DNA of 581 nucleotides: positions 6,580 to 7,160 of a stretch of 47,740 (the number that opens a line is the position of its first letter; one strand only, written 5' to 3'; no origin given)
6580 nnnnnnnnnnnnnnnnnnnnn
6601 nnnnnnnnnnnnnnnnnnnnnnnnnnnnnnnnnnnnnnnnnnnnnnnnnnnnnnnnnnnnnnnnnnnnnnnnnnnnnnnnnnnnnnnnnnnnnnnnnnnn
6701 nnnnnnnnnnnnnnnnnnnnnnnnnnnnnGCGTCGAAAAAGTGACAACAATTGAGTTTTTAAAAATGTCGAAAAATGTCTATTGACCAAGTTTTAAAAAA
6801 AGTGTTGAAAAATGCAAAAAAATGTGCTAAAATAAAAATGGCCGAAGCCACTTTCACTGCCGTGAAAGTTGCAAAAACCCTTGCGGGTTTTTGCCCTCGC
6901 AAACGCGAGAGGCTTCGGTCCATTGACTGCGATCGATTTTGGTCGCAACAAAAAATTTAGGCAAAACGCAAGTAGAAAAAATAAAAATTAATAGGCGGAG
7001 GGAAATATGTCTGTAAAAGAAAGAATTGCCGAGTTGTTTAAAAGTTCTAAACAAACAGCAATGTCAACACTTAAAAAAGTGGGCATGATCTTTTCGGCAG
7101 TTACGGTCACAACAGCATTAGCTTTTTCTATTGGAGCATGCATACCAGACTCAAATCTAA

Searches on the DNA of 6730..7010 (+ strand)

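Call 57: build_rna_model(alignment_id=A3, structure=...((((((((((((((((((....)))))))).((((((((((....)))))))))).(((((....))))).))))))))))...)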
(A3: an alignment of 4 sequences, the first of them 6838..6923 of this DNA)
Model R1 built from alignment A3 (4 sequences, 87 columns); structure: as given.
model positions 86; base pairs 33; branch points 2; effective number of sequences 0.86; information 0.661 bits per position. Calibrated on 0.2 Mb of random sequence (short: E-values are rough).
structure used (alignment columns):
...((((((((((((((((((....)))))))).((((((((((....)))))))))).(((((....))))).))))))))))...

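Call 59: search_with_rna_model(model_id=R1, sources=[window, L034, L035, L036, L037, L038, L039, L040, L041, L042, L043, L044, L045, L046, L047, L048, L049, L050, L051, L052, L053, L054, L055, L056, L057, L058, L059, L060, L061, L062, L063, L064, L065, L066, L067, L068, L069, L070, L071, L072, L073, L074, L075, L076, L077, L078, L079, L080, L081, L082, L083, L084, L085, L086, L087, L088, L089, L090, L091, L092, L093, L094, L095, L096, L097, L098, L099, L100, L101, L102, L103, L104, L105, L106, L107, L108, L109, L110, L111, L112, L113, L121, L122, L124, L126, L001, L002, L013, L014, L032], max_evalue=10, make_alignment=true, show_alignments=6)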
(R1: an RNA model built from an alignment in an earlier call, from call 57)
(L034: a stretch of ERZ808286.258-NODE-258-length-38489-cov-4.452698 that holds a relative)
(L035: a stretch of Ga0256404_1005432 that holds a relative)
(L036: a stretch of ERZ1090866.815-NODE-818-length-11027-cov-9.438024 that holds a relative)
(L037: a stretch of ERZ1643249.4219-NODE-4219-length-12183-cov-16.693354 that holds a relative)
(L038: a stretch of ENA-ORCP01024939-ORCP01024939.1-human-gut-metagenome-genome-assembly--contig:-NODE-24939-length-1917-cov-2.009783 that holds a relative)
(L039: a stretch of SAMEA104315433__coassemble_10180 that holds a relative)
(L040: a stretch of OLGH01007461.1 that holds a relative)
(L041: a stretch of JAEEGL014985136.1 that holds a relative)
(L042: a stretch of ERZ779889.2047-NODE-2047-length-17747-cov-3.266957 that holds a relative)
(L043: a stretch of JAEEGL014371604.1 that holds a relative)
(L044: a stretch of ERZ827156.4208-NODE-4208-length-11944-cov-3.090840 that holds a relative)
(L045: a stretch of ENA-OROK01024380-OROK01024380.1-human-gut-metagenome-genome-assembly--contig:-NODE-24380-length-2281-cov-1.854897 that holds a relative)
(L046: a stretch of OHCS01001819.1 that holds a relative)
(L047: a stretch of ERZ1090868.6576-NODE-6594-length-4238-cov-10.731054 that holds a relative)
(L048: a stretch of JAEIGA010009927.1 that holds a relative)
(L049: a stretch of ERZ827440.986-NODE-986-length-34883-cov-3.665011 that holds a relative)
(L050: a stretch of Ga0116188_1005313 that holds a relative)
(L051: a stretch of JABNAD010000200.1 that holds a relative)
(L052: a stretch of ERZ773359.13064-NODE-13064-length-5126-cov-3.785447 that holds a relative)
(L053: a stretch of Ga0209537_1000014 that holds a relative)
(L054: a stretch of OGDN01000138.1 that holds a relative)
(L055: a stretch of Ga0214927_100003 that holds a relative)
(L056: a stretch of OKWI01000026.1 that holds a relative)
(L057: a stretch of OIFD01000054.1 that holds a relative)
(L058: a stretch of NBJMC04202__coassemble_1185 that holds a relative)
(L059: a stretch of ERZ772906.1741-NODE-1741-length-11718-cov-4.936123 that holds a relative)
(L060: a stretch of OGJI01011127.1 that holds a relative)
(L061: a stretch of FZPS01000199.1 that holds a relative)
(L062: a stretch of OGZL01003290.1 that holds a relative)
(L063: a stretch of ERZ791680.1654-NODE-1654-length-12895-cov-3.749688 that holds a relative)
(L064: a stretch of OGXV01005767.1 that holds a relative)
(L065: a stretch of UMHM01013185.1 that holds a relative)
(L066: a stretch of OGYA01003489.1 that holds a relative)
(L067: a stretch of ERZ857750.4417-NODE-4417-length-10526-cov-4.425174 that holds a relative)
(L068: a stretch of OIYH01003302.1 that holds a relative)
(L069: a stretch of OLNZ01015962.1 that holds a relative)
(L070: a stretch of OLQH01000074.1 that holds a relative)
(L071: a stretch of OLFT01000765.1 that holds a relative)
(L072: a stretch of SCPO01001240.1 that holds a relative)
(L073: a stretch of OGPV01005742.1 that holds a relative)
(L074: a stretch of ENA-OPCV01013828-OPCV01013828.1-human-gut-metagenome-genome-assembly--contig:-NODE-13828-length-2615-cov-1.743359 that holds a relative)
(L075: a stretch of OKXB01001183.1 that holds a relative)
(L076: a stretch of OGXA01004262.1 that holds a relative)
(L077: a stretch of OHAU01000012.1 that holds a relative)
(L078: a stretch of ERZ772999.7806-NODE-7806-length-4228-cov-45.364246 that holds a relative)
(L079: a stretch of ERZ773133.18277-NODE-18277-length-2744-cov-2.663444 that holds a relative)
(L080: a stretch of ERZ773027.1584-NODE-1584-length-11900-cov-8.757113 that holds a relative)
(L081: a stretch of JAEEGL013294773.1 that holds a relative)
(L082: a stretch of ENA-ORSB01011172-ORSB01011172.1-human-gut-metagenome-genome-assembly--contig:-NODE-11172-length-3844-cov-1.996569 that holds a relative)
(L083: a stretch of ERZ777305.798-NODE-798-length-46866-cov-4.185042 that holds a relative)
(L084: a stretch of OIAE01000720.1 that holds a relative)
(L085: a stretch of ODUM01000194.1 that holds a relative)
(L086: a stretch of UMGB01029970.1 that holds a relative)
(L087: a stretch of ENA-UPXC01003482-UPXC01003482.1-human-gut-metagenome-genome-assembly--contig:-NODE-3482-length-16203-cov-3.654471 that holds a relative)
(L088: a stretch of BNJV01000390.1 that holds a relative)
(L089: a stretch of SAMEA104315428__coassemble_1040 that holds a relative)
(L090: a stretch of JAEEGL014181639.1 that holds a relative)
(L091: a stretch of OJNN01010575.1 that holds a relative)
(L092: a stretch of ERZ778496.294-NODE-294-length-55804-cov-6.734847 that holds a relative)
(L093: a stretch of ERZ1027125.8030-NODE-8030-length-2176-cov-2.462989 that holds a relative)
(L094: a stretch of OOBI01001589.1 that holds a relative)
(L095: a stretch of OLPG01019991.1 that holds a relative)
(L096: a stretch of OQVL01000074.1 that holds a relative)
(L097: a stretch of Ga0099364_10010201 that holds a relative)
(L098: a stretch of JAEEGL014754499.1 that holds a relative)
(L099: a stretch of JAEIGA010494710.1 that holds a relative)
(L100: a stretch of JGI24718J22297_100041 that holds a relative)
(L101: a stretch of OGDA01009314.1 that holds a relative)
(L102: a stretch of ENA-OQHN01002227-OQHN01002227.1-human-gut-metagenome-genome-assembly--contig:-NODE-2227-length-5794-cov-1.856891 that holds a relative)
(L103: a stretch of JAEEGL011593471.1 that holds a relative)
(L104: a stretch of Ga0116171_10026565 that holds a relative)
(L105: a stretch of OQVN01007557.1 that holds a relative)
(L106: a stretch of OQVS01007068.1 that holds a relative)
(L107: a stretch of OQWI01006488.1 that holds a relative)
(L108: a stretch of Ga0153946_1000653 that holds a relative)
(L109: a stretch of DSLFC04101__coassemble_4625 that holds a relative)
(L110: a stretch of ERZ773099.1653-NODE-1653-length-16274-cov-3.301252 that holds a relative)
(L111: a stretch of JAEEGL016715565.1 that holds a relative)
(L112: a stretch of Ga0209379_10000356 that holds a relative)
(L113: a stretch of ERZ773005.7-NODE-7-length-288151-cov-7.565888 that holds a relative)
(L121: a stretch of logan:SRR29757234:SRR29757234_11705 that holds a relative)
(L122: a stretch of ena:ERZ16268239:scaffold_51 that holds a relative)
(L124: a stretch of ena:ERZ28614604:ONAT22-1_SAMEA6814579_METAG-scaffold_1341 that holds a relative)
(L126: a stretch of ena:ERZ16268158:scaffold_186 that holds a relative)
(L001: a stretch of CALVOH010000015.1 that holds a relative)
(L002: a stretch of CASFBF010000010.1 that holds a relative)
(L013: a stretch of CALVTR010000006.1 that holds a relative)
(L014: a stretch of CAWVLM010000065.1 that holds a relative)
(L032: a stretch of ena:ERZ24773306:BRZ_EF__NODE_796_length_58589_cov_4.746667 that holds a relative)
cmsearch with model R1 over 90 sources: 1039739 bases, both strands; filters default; matches with E-value up to 10: 11.
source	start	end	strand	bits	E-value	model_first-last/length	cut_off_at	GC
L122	11011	11096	+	113.2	5.3e-29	1-86/86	no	0.52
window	6838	6923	+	112.4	8.8e-29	1-86/86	no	0.55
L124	11011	11096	+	111.2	2e-28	1-86/86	no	0.51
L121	8258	8342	+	98.3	1.1e-24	1-86/86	no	0.53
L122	11010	11095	-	43.2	7.9e-09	1-86/86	no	0.52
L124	11010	11095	-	42.5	1.3e-08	1-86/86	no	0.51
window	6837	6923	-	39.3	1.1e-07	1-86/86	no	0.54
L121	8257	8341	-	39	1.3e-07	1-86/86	no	0.53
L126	10939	11033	+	29.5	7.3e-05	1-86/86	no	0.73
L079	2304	2377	+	14.1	2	1-86/86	no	0.45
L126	10938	11032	-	13.7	2.5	1-86/86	no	0.74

Alignment A4: 11 matches aligned to the model, 122 columns, each read 5' to 3' on its own strand. Consensus structure (alignment columns), stored with it:
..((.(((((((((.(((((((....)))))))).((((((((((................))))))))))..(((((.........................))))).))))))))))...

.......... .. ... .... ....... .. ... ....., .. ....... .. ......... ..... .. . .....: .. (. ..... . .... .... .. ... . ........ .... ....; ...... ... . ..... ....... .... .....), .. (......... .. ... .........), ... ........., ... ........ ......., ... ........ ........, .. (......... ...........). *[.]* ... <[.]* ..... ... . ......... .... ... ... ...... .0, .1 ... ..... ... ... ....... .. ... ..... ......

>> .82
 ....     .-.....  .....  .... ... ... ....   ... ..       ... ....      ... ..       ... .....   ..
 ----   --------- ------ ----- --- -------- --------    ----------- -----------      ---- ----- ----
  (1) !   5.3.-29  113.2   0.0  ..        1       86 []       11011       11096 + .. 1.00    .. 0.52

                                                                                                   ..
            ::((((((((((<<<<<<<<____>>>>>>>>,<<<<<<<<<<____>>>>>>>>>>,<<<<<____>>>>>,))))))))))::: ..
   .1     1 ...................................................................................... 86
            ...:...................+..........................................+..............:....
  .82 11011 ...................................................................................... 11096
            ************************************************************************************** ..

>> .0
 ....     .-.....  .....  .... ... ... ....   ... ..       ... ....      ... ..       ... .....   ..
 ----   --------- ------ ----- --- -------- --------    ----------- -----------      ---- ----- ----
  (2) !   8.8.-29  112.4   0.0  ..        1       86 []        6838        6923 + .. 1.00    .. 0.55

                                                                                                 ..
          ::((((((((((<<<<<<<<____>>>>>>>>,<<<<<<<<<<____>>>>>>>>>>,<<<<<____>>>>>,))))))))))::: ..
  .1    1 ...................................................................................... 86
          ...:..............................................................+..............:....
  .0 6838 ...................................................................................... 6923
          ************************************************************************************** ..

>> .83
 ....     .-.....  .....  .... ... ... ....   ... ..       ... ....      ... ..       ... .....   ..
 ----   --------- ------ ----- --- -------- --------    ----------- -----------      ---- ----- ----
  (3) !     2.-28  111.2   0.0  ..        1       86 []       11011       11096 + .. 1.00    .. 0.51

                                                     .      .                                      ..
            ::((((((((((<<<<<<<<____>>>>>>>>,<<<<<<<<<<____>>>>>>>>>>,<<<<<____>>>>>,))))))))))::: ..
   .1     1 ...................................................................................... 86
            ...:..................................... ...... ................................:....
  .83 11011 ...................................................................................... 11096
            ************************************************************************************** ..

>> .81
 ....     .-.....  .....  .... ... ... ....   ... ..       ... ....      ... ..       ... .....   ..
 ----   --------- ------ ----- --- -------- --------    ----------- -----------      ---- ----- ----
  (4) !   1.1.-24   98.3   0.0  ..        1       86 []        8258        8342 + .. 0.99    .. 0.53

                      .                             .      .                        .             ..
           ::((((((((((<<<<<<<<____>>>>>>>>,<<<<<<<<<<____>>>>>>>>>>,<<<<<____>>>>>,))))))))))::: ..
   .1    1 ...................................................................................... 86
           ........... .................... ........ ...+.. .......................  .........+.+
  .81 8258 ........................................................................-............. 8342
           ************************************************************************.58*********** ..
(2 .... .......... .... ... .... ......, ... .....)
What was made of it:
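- On REP/BIME or other repeated extragenic palindromes: Model R1 finds only E1 orthologues in 1.04 Mb (call 59).
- No second copy of any element's sequence turned up in the window or in 1.04 Mb of related loci (call 59).
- Tried and rejected: I used the covariance-model match instead (call 59).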

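Call 78: search_rna_families(source=window, start=6730, end=7010, threshold=evalue, max_evalue=1)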
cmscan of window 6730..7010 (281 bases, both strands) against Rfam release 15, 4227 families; matches with E-value up to 1: 3.
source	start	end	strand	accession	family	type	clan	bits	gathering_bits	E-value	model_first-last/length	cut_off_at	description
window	6946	7002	+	RF02068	STnc480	Gene; sRNA;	-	21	72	0.82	1-72/72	no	Enterobacterial sRNA STnc480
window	6925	7010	-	RF02593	NsiR8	Gene; sRNA;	-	16.6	61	0.77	75-172/172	5'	Nitrogen stress-induced RNA 8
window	6847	6944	-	RF03000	LOOT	Gene; sRNA;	-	16.5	46.4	0.6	1-121/121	no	LOOT RNA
